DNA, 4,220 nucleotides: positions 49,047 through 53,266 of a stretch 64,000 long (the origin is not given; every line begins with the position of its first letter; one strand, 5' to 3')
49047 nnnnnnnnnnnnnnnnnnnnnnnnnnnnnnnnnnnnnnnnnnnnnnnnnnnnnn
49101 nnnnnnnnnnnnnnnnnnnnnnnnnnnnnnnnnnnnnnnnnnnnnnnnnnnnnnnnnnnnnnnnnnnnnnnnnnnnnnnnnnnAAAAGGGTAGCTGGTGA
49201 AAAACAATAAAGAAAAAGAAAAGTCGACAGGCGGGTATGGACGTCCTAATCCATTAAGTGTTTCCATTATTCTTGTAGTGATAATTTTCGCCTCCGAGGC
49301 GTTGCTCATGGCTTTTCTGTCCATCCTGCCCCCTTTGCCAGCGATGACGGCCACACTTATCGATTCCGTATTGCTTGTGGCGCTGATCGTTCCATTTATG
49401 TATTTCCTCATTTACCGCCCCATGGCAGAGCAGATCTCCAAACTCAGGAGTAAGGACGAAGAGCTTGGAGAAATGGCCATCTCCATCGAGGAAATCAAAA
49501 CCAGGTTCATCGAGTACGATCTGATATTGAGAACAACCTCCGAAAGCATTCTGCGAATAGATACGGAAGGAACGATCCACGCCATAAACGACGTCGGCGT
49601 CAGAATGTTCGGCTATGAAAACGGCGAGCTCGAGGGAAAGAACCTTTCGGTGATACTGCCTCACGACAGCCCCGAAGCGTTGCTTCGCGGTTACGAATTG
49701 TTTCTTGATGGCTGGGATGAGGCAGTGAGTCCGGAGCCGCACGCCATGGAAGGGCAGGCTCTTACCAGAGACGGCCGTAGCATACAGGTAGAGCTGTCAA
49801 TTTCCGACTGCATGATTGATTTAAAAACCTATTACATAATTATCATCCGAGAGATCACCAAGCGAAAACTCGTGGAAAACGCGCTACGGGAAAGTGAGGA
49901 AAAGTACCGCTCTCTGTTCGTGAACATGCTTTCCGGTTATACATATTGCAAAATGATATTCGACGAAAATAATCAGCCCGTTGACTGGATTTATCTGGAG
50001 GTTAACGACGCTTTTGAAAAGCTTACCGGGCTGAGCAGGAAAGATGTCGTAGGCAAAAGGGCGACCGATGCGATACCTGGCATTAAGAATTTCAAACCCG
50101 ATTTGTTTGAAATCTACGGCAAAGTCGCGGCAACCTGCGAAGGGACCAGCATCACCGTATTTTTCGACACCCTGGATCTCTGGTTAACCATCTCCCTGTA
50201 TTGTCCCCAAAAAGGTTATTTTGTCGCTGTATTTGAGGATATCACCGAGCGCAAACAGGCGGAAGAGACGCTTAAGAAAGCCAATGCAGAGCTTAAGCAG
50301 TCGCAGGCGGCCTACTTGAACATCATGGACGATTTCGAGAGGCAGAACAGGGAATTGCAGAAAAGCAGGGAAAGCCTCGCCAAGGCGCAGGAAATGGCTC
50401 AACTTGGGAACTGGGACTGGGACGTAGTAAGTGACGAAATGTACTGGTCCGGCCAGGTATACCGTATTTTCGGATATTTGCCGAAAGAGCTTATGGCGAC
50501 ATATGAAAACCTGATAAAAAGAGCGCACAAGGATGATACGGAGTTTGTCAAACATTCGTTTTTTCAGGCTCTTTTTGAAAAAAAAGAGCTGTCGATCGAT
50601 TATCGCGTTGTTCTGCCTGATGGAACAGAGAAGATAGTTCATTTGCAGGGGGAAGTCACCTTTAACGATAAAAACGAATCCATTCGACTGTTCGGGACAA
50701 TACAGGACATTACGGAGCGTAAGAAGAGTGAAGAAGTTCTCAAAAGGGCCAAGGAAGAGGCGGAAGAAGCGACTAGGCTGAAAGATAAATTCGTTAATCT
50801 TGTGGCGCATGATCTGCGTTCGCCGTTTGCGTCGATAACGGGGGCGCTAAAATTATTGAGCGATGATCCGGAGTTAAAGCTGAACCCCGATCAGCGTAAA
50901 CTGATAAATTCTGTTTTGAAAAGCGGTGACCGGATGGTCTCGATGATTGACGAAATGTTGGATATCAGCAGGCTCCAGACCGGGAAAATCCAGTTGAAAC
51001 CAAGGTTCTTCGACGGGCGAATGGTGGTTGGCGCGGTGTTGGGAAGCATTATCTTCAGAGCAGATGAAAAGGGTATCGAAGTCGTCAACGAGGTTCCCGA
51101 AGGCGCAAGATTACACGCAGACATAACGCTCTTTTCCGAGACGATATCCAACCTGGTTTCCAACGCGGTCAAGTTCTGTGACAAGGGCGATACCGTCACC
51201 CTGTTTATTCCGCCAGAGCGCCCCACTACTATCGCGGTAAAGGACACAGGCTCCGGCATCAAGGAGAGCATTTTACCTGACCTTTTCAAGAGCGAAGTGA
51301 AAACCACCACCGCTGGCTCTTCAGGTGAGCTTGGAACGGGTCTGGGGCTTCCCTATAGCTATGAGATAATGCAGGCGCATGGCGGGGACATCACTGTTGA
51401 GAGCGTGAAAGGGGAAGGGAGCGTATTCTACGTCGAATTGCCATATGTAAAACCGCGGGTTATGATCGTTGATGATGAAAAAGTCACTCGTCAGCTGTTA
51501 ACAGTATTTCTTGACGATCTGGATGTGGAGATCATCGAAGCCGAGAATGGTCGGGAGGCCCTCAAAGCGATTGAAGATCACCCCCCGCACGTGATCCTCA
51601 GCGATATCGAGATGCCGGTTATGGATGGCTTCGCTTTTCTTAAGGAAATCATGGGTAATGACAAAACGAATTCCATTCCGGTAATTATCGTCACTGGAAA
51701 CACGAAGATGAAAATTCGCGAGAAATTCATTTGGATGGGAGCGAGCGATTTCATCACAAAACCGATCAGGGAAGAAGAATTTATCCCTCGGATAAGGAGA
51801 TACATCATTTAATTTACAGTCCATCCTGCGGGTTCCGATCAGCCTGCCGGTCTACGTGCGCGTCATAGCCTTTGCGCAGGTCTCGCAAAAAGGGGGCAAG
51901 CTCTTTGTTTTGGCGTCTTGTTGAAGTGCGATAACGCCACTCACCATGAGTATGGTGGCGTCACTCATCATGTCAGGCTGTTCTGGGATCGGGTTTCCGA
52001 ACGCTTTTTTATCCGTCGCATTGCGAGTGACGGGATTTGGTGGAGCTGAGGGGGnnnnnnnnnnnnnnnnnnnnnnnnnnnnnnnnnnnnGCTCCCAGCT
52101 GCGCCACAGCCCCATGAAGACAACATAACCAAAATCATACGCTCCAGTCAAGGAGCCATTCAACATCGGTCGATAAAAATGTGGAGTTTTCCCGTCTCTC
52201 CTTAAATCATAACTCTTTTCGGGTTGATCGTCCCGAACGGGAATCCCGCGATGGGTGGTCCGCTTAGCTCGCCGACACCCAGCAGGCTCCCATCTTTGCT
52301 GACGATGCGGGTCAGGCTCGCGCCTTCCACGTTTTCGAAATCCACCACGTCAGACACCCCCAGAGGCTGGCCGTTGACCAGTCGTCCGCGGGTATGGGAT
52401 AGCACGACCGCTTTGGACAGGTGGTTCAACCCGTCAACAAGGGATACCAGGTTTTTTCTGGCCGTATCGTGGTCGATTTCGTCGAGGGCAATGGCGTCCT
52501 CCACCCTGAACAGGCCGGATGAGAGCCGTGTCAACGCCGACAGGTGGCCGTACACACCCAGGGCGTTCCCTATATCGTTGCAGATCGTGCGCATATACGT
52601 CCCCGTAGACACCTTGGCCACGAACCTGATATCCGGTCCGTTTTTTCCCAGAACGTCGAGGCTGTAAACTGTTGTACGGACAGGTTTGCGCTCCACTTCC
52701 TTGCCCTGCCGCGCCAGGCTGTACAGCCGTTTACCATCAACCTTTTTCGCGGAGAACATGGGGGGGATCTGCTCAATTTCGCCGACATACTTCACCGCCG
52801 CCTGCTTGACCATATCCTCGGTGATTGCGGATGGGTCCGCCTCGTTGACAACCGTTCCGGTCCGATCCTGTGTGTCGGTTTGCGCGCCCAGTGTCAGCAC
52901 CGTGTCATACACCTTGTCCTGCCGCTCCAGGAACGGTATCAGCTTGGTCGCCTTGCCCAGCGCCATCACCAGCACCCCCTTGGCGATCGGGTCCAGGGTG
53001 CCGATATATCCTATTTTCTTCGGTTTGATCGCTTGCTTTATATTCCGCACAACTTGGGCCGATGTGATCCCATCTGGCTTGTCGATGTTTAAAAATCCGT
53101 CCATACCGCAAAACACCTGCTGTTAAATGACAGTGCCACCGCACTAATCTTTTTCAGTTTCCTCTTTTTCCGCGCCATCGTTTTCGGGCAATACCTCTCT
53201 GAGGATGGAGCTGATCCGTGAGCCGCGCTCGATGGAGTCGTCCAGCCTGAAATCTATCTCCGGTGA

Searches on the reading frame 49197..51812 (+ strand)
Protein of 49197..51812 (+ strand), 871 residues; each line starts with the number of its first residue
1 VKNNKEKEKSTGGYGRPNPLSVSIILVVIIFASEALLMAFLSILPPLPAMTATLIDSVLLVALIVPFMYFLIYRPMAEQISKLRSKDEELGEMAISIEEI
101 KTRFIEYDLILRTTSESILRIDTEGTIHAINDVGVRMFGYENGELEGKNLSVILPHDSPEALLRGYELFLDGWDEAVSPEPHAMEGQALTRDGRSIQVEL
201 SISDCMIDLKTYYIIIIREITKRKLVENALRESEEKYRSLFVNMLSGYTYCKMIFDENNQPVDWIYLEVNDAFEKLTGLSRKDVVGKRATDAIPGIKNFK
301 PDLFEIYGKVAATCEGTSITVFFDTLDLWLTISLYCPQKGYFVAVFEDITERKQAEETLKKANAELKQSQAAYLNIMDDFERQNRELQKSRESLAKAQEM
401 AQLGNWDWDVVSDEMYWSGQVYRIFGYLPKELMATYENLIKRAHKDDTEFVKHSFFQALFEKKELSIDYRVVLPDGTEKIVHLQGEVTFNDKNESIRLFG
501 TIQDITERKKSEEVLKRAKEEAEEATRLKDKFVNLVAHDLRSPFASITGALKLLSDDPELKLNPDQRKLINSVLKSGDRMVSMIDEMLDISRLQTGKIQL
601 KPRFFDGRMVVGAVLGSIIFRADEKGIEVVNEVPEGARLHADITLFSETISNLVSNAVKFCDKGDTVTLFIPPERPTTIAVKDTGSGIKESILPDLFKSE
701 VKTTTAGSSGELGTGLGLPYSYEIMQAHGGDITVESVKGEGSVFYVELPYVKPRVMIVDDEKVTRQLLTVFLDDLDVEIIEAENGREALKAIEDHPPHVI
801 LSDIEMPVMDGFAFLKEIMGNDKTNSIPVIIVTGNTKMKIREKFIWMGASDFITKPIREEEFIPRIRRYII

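Call 3: search_protein_families(library=pfam, proteins=[window:49197-51812:+], max_evalue=1)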
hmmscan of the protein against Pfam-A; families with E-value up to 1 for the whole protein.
window:49197-51812:+ (871 aa): 12 families
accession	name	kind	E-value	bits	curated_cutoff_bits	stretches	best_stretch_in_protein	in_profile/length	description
PF00072.30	Response_reg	-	3.5e-27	95.2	30.2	1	755-866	1-110/111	Response regulator receiver domain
PF08447.18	PAS_3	-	6e-21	75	25.6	1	415-501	2-88/89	PAS fold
PF02518.31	HATPase_c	-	3.9e-19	69.6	26.4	1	642-750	2-109/111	Histidine kinase-, DNA gyrase B-, and HSP90-like ATPase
PF13426.13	PAS_9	-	5.2e-19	68.9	27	3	117-222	3-103/103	PAS domain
PF00989.32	PAS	-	1.1e-18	67.7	22.6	3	106-203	2-94/113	PAS fold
PF00512.31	HisKA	-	3.3e-17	62.7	26.9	1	529-596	2-66/66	His Kinase A (phospho-acceptor) domain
PF08448.16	PAS_4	-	5.6e-12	46.3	23.1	2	114-223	4-108/110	PAS fold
PF13188.13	PAS_8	-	4.7e-08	33.1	21.8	2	110-162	6-55/65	PAS domain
PF24820.1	Diguanyl_cycl_sensor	-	0.00077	19.8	28.1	1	113-218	4-108/109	Diguanylate cyclase-like sensor domain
PF12860.13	PAS_7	-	0.013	16.1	27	0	340-357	98-115/115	PAS fold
PF13589.12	HATPase_c_3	-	0.22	12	25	1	648-716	5-77/137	Histidine kinase-, DNA gyrase B-, and HSP90-like ATPase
PF12411.13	Choline_sulf_C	-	0.29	11.4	27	1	386-414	5-33/53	Choline sulfatase enzyme C terminal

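Call 4: search_protein_families(library=ncbifam, proteins=[window:49197-51812:+], max_evalue=1)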
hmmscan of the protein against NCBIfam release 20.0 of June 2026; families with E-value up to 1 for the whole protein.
window:49197-51812:+ (871 aa): 167 families (the best 25 are shown)
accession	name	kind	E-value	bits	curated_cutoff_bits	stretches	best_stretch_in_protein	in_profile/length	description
TIGR02956.1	TMAO_torS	equivalog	2.5e-56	191.4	676.5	1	512-869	445-819/967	TMAO reductase system sensor histidine kinase/response regulator TorS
NF047874.1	MASE3_PAS_HK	subfamily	6.2e-54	183.9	560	3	435-750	306-625/655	MASE3 domain-containing sensor histidine kinase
NF008318.0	PRK11107.1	equivalog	1e-50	172.7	890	2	515-749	279-517/920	two-component sensor histidine kinase BarA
NF008099.0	PRK10841.1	equivalog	1.7e-47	161.8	920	2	493-750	435-690/949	two-component system sensor histidine kinase RcsC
NF041947.1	LuxQ_Vibrio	equivalog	7.9e-46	156.3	1200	2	497-750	440-696/843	quorum-sensing autoinducer 2 sensor kinase/phosphatase LuxQ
NF008302.0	PRK11091.1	equivalog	3.7e-45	154.4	838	1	461-867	222-640/779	aerobic respiration two-component sensor histidine kinase ArcB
NF011874.0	PRK15347.1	equivalog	1.1e-43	149.5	852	2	513-750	382-614/921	two component system sensor kinase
NF046044.1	PnpS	equivalog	5e-42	144.3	400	1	345-749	8-390/390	two-component system histidine kinase PnpS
NF038297.2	hybrid_HK_HrmK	equivalog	2.6e-41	142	725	2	498-751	204-458/607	hybrid histidine kinase/response regulator HrmK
NF008468.0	PRK11360.1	equivalog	3.5e-41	141.3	646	3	444-752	317-610/616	two-component system sensor histidine kinase AtoS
NF041880.1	EPS_EpsF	equivalog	1.8e-40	138.9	900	2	407-749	157-492/492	response regulator EpsF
NF047465.1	hybrid_HK_LvrA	exception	9.3e-37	126.5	1200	2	500-752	176-424/819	hybrid histidine kinase/response regulator LvrA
TIGR02966.1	phoR_proteo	equivalog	5.8e-36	124.2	334.2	1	520-747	105-332/333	phosphate regulon sensor histidine kinase PhoR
TIGR00229.1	sensory_box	domain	6.9e-36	123.2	22.9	3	107-230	7-126/126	PAS domain S-box protein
NF041832.1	near_NosP_CTERM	subfamily_domain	3.7e-35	121.7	400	2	523-752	1-227/370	NahK/ErcS family hybrid sensor histidine kinase/response regulator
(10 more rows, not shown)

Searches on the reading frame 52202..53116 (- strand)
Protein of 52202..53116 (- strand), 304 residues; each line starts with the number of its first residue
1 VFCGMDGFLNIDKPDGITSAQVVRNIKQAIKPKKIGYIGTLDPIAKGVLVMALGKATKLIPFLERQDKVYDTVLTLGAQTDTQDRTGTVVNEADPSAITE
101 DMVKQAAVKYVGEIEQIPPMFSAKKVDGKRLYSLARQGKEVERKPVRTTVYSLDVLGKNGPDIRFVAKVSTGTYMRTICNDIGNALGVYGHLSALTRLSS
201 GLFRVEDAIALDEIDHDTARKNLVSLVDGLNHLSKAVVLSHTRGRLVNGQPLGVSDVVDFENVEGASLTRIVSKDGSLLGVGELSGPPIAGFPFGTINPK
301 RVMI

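Call 59: search_protein_families(library=pfam, proteins=[window:52202-53116:-], max_evalue=0.00001)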
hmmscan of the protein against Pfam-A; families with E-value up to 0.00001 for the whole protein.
window:52202-53116:- (304 aa): 2 families
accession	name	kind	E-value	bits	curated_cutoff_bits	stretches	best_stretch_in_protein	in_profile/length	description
PF01509.24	TruB_N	-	4.8e-52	176.7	27.3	1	27-175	1-149/149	TruB family pseudouridylate synthase (N terminal domain)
PF16198.10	TruB_C_2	-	5e-09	36.6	29.3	1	176-216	1-41/66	tRNA pseudouridylate synthase B C-terminal domain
